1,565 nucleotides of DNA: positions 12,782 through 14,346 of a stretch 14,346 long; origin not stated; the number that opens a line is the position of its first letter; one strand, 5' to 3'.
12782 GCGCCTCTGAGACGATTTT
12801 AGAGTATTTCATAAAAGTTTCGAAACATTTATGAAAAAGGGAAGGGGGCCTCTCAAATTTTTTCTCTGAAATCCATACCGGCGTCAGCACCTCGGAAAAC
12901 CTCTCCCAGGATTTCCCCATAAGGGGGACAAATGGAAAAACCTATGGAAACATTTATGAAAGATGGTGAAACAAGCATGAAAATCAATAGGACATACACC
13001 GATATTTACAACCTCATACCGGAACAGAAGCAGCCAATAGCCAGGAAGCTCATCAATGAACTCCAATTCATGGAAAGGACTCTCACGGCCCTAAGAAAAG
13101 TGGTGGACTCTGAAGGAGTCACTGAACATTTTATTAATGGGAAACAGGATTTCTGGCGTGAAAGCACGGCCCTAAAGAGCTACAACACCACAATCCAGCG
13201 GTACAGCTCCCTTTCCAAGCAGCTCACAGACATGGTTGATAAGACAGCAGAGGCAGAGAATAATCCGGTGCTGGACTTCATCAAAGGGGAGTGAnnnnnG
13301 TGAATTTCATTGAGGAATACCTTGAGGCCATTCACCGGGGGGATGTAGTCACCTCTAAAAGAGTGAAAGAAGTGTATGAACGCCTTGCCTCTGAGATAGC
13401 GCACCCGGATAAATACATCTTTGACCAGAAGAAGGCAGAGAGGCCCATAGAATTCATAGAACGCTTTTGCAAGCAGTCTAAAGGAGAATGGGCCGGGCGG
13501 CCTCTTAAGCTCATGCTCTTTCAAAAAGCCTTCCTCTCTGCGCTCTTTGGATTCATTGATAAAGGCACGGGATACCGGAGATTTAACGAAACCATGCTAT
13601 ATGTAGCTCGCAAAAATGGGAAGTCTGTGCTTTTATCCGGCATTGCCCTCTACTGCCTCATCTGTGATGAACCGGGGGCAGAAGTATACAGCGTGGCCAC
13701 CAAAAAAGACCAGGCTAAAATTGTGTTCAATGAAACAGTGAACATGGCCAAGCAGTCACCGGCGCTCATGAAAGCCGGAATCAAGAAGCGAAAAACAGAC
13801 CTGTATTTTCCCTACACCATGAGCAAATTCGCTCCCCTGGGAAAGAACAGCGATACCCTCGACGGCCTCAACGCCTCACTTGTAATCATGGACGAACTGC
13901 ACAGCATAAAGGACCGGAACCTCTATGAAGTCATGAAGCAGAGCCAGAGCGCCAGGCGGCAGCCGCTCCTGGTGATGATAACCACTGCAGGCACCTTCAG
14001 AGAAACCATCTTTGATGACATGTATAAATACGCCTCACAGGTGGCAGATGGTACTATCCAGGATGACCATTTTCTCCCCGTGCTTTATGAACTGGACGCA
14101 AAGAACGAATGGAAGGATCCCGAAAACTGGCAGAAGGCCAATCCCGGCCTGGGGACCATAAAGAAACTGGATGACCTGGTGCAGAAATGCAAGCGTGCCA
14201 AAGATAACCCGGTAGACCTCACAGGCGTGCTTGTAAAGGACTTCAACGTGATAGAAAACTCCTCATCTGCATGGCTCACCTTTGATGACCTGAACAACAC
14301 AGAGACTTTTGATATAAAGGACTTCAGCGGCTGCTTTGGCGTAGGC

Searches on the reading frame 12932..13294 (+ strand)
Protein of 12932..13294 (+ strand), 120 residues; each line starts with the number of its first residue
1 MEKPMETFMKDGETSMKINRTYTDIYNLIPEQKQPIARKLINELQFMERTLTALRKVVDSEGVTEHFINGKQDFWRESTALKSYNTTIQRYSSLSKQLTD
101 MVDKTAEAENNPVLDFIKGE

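Call 8: search_protein_families(library=pfam, proteins=[window:12932-13294:+], max_evalue=0.01)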
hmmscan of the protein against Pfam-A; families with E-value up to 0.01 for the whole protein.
window:12932-13294:+ (120 aa): 1 family
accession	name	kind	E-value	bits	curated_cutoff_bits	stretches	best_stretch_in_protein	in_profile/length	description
PF00888.28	Cullin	-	0.0031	16.8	33.2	1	5-101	8-93/620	Cullin family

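Call 14: search_protein_families(library=phrogs, proteins=[window:12932-13294:+], max_evalue=0.01)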
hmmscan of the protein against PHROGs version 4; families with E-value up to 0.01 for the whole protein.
window:12932-13294:+ (120 aa): 2 families
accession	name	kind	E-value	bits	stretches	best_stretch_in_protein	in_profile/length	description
phrog_1066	-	unknown function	3e-26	92.9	1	6-118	5-116/119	-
phrog_2343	-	head and packaging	0.0024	18.7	1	47-108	33-94/106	terminase small subunit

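Call 22: find_encoding_contigs(protein=window:12932-13294:+, flank=10000, max_places=10)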
Protein window:12932-13294:+ (120 aa): no gene with exactly this product is on record in the collection.

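Call 23: find_related_loci(query=window:12977-13294:+, collection=viral_contigs, flank=10000)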
Query window:12977-13294:+ (105 aa) in viral_contigs; peptide patterns used: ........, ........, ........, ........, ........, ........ (x = any residue, [..] = any of these).
86 stretches matched a pattern; 81 encode a relative of the query (tblastn E <= 1e-3); the best 80 are kept; 80 distinct loci.
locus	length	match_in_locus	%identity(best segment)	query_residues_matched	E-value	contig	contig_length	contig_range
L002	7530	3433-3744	59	5-105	1e-35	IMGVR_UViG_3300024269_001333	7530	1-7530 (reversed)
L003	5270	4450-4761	59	5-105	1e-35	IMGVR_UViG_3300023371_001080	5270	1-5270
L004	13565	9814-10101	58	10-104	2e-30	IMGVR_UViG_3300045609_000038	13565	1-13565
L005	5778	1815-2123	55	5-105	3e-30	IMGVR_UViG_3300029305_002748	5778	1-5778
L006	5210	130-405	57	14-104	1e-28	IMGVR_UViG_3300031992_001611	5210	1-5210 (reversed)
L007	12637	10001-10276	54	14-104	3e-28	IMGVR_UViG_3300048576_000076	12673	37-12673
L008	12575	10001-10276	53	14-104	7e-28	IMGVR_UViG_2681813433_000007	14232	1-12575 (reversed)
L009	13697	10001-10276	54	14-104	5e-28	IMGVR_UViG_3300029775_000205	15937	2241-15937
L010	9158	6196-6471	52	14-104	9e-28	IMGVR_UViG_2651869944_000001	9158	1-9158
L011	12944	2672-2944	52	14-103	9e-28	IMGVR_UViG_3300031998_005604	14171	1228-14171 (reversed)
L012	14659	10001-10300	48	5-103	1e-26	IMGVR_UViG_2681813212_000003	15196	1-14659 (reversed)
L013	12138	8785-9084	48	5-103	1e-26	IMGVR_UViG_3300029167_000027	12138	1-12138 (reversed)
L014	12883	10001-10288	50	10-102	1e-26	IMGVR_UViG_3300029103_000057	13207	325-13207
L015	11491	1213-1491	51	14-105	1e-26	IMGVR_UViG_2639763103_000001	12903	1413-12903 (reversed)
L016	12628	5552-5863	49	5-105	2e-26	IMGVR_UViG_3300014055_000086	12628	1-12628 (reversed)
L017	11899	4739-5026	49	10-102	1e-25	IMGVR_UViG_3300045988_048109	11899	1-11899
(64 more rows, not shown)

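Call 31: search_protein_families(library=ncbifam, proteins=[window:12932-13294:+], max_evalue=1)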
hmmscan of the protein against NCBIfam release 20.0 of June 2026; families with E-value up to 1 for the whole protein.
window:12932-13294:+ (120 aa): 2 families
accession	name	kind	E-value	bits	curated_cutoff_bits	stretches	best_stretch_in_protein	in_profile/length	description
NF008121.0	PRK10869.1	equivalog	0.046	12.2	418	1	17-71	56-110/553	DNA repair protein RecN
TIGR01885.1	Orn_aminotrans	equivalog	0.085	11.6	378.4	1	4-84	99-166/402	ornithine--oxo-acid transaminase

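Call 32: search_protein_families(library=pfam, proteins=[L014:64-291:+, L014:555-851:+, L014:848-1906:+, L014:1911-2210:+, L014:2975-3232:+, L014:3237-3428:+, L014:3562-5235:+, L014:5317-5520:-, L014:5517-5708:-, L014:11955-12803:+], max_evalue=0.01)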
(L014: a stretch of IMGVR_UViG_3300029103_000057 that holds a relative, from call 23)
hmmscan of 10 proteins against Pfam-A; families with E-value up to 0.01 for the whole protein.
L014:64-291:+ (75 aa): 0 families

L014:555-851:+ (98 aa): 0 families

L014:848-1906:+ (352 aa): 3 families
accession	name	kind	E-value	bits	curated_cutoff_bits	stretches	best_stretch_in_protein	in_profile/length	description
PF24692.1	DUF7659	-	1.2e-08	35.5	27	1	3-67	70-133/135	Family of unknown function (DUF7659)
PF22083.2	I-HmuI_NUMOD-like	-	0.0019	18.2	27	1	311-347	10-46/46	DNA endonuclease I-HmuI-like, NUMOD-like domain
PF01541.30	GIY-YIG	-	0.0026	18.4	22.6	1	209-285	2-74/78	GIY-YIG catalytic domain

L014:1911-2210:+ (99 aa): 0 families

L014:2975-3232:+ (85 aa): 0 families

L014:3237-3428:+ (63 aa): 12 families
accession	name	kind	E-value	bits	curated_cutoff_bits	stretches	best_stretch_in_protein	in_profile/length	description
PF12728.13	HTH_17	-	6.7e-11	42.7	27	1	9-57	1-49/51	Helix-turn-helix domain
PF08279.18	HTH_11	-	1e-06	28.9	25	1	5-32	11-38/55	HTH domain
PF00196.25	GerE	-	0.00013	22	23.5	0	11-31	19-39/57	Bacterial regulatory proteins, luxR family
PF13384.12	HTH_23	-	0.0013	18.9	24.6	1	10-32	18-40/50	Homeodomain-like domain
PF13542.12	HTH_Tnp_ISL3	-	0.0013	18.6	27.4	1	11-31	28-48/51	Helix-turn-helix domain of transposase family ISL3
PF06322.17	Phage_NinH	-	0.0022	18.3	29.8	1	12-31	19-38/60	Phage NinH protein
PF08280.17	HTH_Mga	-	0.0025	18.2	23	0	2-31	13-41/59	M protein trans-acting positive regulator (MGA) HTH domain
PF00376.29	MerR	-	0.0025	18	28.2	1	11-33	1-23/38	MerR family regulatory protein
PF13411.12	MerR_1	-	0.0026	18.3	21.6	0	10-35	1-26/69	MerR HTH family regulatory protein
PF08281.18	Sigma70_r4_2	-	0.0051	16.9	25.7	0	10-31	27-48/54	Sigma-70, region 4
PF08220.18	HTH_DeoR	-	0.0053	16.9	21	1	8-28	13-33/57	DeoR-like helix-turn-helix domain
PF13551.12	HTH_29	-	0.0074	16.8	28.1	0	10-37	13-40/64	Winged helix-turn helix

L014:3562-5235:+ (557 aa): 22 families
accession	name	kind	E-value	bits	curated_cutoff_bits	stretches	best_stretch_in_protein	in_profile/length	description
PF12840.13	HTH_20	-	4.9e-07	30.1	27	1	389-432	6-49/51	Helix-turn-helix domain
PF13412.12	HTH_24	-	2.8e-06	27.2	21.9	1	404-431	20-47/48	Winged helix-turn-helix DNA-binding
PF13545.12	HTH_Crp_2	-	2.9e-05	24.4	27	0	399-434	20-56/70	Crp-like helix-turn-helix domain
PF04539.22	Sigma70_r3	-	7.9e-05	23.1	25.3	0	403-424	22-43/78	Sigma-70 region 3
PF13518.12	HTH_28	-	0.00021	21.7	25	1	389-437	2-51/52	Helix-turn-helix domain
PF00647.24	EF1G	-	0.00033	20.9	23.3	1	45-95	20-68/107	Elongation factor 1 gamma, conserved domain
PF13730.12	HTH_36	-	0.00044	20.4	25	1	403-431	27-55/55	Helix-turn-helix domain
PF13384.12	HTH_23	-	0.00058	20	24.6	0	387-422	5-38/50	Homeodomain-like domain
PF08281.18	Sigma70_r4_2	-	0.00075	19.5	25.7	0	402-422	27-47/54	Sigma-70, region 4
PF04545.22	Sigma70_r4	-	0.00086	19.2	24.1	0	389-422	10-41/50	Sigma-70, region 4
PF12802.13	MarR_2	-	0.001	19.6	27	0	403-436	22-55/61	MarR family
PF21984.2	DnaD_N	-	0.0012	19.4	27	0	402-443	36-77/101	DnaD N-terminal domain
PF02082.26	Rrf2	-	0.0013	19.4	30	0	387-435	9-57/132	Iron-dependent Transcriptional regulator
PF13744.12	HTH_37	-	0.0014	18.8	27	0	489-525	19-56/80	Helix-turn-helix domain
PF01978.25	TrmB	-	0.0015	18.8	25.6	1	402-446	23-62/68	Sugar-specific transcriptional regulator TrmB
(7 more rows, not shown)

L014:5317-5520:- (67 aa): 0 families

L014:5517-5708:- (63 aa): 0 families

L014:11955-12803:+ (282 aa): 0 families

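Call 90: find_related_loci(query=L014:2975-3232:+, collection=viral_contigs, flank=10000)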
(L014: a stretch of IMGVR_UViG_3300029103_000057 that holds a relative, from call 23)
Query L014:2975-3232:+ (85 aa) in viral_contigs; peptide patterns used: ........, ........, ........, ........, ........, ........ (x = any residue, [..] = any of these).
14 stretches matched a pattern; 3 encode a relative of the query (tblastn E <= 1e-3); 3 distinct loci.
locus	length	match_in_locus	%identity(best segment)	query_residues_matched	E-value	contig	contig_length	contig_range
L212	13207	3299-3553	100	1-85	5e-55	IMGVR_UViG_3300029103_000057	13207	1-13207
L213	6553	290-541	89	1-85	4e-47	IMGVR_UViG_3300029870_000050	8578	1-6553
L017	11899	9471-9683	72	1-85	1e-35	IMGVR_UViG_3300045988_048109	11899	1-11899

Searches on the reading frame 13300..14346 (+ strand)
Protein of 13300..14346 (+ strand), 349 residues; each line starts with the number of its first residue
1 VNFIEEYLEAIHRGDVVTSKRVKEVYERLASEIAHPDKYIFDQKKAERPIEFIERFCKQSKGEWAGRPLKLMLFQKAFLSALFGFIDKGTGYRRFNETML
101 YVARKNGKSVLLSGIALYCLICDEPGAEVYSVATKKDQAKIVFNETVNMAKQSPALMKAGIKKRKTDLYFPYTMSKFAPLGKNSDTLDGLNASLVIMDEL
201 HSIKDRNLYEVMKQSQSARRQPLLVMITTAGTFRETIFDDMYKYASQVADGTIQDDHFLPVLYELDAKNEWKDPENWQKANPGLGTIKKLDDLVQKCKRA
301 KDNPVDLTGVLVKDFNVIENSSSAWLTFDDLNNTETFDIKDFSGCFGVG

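Call 8: search_protein_families(library=pfam, proteins=[window:13300-14346:+], max_evalue=0.01)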
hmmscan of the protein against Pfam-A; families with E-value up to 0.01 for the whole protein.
window:13300-14346:+ (349 aa): 3 families
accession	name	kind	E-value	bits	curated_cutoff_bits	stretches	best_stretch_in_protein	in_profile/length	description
PF03354.21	TerL_ATPase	-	1.4e-39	136.1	23.7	1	74-246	2-177/178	Terminase large subunit, ATPase domain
PF20441.4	TerL_nuclease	-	2.9e-12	46.8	24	1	253-344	2-92/286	Terminase large subunit, endonuclease domain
PF03237.21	Terminase_6N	-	0.0026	17.9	22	1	100-229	2-135/215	Terminase large subunit, T4likevirus-type, N-terminal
